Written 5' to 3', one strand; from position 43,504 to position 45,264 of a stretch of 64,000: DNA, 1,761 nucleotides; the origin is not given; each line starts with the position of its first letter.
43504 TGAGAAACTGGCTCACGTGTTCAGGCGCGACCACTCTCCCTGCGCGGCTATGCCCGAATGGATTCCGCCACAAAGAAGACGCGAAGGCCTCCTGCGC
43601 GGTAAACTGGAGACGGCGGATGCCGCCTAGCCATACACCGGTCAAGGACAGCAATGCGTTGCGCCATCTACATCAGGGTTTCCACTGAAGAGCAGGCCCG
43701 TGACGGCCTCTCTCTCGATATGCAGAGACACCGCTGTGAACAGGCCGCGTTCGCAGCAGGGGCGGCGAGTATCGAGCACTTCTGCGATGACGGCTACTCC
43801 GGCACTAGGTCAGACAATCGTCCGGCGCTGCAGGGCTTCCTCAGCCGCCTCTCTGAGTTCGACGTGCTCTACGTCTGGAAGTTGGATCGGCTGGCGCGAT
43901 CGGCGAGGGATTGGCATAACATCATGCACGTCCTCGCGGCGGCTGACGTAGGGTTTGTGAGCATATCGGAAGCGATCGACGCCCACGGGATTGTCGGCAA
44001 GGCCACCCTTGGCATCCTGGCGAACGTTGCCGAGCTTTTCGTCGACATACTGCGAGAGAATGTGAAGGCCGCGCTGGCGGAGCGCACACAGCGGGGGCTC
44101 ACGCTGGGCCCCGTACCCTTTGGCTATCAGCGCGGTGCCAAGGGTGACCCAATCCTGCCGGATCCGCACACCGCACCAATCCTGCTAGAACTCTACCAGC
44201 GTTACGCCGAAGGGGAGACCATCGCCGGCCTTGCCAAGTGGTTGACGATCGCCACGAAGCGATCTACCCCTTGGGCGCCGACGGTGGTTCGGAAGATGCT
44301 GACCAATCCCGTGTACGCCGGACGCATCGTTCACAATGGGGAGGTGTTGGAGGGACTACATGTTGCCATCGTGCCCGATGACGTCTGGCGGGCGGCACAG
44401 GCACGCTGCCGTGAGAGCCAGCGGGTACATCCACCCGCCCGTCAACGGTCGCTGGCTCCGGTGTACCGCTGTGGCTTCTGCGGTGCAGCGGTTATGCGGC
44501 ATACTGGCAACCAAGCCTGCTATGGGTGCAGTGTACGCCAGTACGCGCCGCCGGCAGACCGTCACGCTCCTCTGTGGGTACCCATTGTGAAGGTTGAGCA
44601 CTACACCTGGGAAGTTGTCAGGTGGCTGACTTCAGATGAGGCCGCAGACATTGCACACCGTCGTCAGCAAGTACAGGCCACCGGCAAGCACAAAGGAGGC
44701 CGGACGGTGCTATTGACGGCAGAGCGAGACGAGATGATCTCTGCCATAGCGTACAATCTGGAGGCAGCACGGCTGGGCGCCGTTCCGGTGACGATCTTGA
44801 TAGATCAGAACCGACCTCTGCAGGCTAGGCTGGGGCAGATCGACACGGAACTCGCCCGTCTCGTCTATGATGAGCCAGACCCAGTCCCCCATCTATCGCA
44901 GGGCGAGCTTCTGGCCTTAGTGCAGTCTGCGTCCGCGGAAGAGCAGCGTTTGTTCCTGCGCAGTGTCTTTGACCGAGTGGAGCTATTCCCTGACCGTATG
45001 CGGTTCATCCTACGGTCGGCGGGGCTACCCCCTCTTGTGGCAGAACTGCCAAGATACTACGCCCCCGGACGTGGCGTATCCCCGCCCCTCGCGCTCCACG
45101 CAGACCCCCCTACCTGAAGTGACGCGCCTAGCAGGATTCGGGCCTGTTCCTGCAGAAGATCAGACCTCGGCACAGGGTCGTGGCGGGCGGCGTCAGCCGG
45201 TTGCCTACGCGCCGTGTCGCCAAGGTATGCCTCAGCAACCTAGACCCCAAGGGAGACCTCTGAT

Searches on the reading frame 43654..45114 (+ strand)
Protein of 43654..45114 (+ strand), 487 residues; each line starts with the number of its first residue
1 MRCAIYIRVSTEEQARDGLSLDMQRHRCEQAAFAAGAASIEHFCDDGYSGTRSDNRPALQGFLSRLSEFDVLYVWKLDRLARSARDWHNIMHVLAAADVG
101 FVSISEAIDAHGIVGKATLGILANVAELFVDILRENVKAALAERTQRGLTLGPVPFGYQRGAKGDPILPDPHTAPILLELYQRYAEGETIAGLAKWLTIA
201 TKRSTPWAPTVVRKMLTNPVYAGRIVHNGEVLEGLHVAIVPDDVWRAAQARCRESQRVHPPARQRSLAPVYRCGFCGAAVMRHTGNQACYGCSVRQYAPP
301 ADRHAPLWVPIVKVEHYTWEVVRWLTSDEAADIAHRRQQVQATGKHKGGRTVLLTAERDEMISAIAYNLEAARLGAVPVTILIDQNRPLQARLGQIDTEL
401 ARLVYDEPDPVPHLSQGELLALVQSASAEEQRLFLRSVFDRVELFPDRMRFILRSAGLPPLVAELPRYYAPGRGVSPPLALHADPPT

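Call 48: search_protein_families(library=pfam, proteins=[window:43654-45114:+], max_evalue=0.001)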
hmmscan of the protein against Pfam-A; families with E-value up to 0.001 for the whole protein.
window:43654-45114:+ (487 aa): 2 families
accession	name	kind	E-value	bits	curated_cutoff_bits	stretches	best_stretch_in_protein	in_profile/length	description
PF00239.26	Resolvase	-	9e-34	117.1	23.3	1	4-148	2-143/145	Resolvase, N terminal domain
PF07508.19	Recombinase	-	9.8e-15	55.1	21.1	1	171-254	1-101/102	Recombinase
